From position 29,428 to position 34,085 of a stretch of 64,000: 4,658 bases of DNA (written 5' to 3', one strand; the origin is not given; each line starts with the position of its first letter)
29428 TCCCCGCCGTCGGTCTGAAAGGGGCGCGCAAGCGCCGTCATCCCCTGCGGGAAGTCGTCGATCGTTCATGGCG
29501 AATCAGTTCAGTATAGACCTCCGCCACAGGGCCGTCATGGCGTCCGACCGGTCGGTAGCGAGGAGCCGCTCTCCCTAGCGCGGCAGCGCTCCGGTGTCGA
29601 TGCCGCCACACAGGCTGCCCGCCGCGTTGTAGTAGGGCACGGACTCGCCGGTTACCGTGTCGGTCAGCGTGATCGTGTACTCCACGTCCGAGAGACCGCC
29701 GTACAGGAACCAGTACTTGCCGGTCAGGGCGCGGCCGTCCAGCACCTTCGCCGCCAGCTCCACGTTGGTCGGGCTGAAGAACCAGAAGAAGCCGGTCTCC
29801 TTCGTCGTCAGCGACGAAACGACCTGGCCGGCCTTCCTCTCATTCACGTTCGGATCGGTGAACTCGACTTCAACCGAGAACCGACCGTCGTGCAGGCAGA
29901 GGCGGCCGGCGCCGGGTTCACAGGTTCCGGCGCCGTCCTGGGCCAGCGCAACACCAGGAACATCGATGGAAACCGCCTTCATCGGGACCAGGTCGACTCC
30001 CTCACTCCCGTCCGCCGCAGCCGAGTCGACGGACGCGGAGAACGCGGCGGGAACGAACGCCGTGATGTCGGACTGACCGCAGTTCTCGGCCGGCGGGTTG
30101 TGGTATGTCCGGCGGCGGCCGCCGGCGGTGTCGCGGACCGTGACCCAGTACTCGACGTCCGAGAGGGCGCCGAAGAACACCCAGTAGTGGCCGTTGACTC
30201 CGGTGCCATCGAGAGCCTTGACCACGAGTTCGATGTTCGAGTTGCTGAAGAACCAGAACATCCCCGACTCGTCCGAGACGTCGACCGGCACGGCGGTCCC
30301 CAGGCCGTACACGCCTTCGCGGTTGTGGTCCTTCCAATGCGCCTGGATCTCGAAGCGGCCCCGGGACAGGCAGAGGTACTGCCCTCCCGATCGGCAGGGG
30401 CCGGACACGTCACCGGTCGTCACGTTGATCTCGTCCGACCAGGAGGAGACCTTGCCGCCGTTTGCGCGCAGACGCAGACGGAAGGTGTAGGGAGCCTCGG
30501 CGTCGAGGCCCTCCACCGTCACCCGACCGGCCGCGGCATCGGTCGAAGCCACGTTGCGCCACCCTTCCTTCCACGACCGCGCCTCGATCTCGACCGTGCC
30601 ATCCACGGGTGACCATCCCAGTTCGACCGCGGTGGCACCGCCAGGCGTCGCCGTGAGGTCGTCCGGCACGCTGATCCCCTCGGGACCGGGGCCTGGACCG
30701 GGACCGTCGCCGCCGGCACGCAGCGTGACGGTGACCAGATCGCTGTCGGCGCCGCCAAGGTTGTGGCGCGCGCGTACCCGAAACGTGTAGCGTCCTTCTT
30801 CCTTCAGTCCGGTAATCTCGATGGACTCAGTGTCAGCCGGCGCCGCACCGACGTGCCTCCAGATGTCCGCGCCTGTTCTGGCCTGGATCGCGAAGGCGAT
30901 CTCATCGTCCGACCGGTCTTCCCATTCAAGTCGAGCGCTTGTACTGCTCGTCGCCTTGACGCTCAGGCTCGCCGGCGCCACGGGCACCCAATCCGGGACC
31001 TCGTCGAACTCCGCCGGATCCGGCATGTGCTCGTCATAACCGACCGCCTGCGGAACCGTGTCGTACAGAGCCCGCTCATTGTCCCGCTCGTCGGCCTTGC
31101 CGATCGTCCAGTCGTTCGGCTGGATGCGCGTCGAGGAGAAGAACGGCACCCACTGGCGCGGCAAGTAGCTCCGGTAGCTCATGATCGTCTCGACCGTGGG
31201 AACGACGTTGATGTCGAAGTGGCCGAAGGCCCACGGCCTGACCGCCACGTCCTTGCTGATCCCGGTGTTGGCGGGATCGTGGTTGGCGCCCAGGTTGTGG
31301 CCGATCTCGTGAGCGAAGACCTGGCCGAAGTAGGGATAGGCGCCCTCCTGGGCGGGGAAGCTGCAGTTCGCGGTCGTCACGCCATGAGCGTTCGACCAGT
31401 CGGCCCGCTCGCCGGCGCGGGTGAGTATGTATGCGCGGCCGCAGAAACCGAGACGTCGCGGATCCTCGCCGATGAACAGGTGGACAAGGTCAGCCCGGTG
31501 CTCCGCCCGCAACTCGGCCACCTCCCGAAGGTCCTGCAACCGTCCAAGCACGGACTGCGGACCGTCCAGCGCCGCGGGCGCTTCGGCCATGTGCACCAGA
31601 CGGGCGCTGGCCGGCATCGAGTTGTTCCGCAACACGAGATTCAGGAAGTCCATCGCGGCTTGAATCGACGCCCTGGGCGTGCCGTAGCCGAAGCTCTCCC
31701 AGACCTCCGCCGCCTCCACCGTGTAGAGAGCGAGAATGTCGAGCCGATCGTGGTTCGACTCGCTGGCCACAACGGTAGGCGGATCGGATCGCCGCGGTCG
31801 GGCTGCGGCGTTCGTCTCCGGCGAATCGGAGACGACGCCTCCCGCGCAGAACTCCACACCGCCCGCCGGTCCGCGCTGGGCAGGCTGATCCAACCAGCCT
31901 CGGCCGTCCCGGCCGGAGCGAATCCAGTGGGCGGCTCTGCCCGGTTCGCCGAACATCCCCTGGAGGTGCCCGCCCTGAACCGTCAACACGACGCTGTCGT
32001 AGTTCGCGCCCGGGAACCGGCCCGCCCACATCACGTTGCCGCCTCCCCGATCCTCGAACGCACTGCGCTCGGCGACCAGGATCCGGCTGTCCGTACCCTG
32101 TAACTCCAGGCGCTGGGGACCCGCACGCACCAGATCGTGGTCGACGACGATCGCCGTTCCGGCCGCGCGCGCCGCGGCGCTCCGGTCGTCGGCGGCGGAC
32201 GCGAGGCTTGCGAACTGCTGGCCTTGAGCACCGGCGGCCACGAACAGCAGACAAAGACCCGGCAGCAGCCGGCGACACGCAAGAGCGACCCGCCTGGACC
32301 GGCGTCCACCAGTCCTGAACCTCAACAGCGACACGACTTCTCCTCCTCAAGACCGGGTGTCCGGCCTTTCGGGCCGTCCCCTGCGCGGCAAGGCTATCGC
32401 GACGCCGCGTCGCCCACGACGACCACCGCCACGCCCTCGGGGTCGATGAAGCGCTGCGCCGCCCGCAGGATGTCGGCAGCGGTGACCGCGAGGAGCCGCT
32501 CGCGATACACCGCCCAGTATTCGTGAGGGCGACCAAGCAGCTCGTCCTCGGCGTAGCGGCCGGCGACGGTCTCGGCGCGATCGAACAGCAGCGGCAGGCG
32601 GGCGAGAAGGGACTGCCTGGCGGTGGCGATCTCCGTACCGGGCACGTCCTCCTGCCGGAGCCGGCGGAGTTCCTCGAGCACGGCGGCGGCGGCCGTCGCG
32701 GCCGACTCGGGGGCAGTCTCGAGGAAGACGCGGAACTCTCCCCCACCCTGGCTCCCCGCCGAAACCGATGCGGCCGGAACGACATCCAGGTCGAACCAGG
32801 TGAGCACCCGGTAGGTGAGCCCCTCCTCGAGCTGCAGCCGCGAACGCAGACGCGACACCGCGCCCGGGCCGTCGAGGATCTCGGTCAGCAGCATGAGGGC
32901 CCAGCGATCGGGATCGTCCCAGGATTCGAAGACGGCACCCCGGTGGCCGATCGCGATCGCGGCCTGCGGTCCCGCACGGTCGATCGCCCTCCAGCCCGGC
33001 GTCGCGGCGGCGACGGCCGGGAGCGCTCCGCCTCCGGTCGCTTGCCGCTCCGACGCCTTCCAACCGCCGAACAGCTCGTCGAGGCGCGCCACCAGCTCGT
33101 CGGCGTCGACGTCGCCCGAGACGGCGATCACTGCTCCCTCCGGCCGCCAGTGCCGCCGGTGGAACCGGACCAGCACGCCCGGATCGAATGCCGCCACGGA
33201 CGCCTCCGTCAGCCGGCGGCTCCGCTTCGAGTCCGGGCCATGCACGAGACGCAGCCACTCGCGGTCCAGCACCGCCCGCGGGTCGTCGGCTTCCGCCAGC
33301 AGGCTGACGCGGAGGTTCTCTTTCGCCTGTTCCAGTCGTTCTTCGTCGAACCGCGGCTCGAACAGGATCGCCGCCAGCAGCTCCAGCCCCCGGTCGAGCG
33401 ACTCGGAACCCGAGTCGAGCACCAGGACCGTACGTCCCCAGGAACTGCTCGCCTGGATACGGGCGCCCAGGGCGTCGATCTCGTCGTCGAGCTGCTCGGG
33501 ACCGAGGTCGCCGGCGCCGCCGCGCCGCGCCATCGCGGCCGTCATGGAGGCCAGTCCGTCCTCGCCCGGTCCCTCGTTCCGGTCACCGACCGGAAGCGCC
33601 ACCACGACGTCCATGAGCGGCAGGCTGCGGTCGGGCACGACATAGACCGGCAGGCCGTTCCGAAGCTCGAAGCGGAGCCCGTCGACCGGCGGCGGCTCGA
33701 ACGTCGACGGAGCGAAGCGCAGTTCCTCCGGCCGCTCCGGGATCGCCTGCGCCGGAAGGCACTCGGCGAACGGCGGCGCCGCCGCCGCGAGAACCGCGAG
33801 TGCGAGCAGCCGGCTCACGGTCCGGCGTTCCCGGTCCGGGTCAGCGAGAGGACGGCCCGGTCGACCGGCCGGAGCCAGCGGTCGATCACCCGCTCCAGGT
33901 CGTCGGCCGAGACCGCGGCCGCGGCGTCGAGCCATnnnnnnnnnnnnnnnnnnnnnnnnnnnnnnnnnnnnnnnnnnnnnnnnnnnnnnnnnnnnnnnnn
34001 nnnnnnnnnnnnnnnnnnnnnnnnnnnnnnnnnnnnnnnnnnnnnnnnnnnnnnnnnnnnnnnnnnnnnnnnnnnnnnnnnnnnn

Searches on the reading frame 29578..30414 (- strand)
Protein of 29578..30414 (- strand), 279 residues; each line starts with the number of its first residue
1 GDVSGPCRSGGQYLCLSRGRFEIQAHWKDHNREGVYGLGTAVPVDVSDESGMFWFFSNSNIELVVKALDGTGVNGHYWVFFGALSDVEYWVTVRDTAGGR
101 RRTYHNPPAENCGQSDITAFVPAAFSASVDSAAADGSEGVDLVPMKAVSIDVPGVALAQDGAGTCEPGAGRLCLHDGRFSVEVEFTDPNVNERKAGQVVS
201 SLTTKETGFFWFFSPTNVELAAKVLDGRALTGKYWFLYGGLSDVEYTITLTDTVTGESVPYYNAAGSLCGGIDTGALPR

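Call 47: predict_structure(alignment_id=A5)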
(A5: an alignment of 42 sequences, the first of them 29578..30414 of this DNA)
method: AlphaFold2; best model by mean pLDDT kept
length: 279 residues; sequences in the alignment: 42
mean_pLDDT: 88.1   pTM: 0.82
mean pLDDT of the five models: 88.1, 87.0, 85.9, 85.8, 85.2
residues with pLDDT >= 90: 189; 70-90: 55; 50-70: 27; < 50: 8
segments of 3 or more residues with pLDDT < 50: 1-4, 133-135
pLDDT, mean of each block of 10 residues (from residue 1): 65 94 94 88 89 90 94 96 91 94 92 92 76 52 59 69 95 97 97 97 94 92 93 93 95 97 92 87
secondary structure, 60 per line:
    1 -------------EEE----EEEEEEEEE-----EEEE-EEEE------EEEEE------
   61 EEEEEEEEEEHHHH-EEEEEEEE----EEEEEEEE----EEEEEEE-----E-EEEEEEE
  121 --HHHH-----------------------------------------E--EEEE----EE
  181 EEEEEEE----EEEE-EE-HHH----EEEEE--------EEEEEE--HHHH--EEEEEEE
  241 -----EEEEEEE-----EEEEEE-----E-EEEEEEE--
elements in order: E14-16 E21-29 E35-38 E40-43 E50-54 E61-70 H71-74 E76-83 E88-95 E100-106 E114-120 H123-126 E171-174 E179-187 E192-195 E207-211 E220-225 H228-231 E234-240 E246-252 E258-263 E271-277

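Call 50: fold_search(model_id=the predicted structure, library=pdb)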
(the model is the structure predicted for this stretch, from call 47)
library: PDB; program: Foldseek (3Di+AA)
matches with E <= 10: 1626; with E <= 0.001: 0
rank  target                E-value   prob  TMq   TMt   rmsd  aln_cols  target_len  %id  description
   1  2wjs                  2.4e-03  0.18  0.14  0.09  23.2       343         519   11  Crystal structure of the LG1-3 region of the laminin alpha2 chain (released 2009-06-23)
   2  4yc2_H                1.4e-02  0.18  0.16  0.19  18.6       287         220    9  Crystal structure of the stabilized inner domain of clade A/E HIV-1 gp120 from E. coli in complex with the antibody A3 (released 2016-03-02)
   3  8tgv_E                2.8e-02  0.13  0.16  0.20  21.1       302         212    9  CryoEM structure of Fab HC84.26-HCV E2 complex (released 2024-07-24)
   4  7mzl_H                3.1e-02  0.14  0.16  0.19  16.2       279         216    6  SARS-CoV-2 receptor binding domain bound to Fab PDI 210 (released 2021-10-06)
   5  8tdx_A                3.1e-02  0.13  0.15  0.17  18.6       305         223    8  TRNM-b.01 in complex with HIV Env fusion peptide (released 2024-07-10)
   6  9c6y_C                3.3e-02  0.13  0.16  0.20  16.7       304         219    7  Crystal structure of SARS-CoV-2 XBB.1.5 RBD bound to COV2-3906 Fab (released 2025-10-08)
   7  7ps7_A                3.3e-02  0.11  0.14  0.17  19.0       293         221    8  Crystal structure of the receptor binding domain of SARS-CoV-2 beta variant spike glycoprotein in complex with Beta-40 (released 2021-12-15)
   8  6mej_H                3.7e-02  0.13  0.15  0.18  17.9       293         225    9  Crystal structure of Hepatitis C virus envelope glycoprotein E2 ectodomain in complex with human antibodies HEPC3 and  (released 2018-11-21)
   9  6b3m_C                4.1e-02  0.14  0.15  0.19  19.3       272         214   10  The crystal structure of a broadly-reactive human anti-hemagglutinin stalk antibody (70-1F02) in complex with H5 hemag (released 2018-06-13)
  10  8vue_G                4.3e-02  0.14  0.17  0.19  18.8       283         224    9  L5A7 Fab bound to Indonesia2005 Hemagglutinin (released 2024-05-22)
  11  7sbu_H                4.8e-02  0.14  0.16  0.19  17.5       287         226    9  Crystal structure of SARS-CoV-2 spike protein receptor-binding domain in complex with a highly potent antibody J08 Fab (released 2022-05-11)
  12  4qhl_C                4.8e-02  0.13  0.15  0.18  20.1       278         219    9  I3.2 (unbound) from CH103 Lineage (released 2014-06-11)
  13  7rku_E                4.8e-02  0.12  0.16  0.19  19.3       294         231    8  Structure of the SARS-CoV-2 receptor binding domain in complex with the human neutralizing antibody Fab fragment, C022 (released 2021-09-22)
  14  9dq5_J                5.1e-02  0.12  0.15  0.18  16.8       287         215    8  Crystal structure of Anti-CTLA-4 Fab (9D9) in complex with mouse CTLA-4 (released 2025-02-05)
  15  8jeo_B                5.1e-02  0.12  0.16  0.19  17.1       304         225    7  Crystal structure of TIGIT in complexed with Tiragolumab (released 2024-02-28)
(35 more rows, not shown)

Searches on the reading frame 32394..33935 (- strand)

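Call 20: search_protein_families(library=pfam, proteins=[window:32394-33935:-], max_evalue=0.001)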
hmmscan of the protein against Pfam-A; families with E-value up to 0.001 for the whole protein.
window:32394-33935:- (513 aa): 2 families
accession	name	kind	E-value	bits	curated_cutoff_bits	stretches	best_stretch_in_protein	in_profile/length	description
PF05193.26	Peptidase_M16_C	-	6.3e-24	85.3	23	1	254-443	6-181/181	Peptidase M16 inactive domain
PF00675.25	Peptidase_M16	-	3.9e-09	37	22.3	1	110-209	15-113/149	Insulinase (Peptidase family M16)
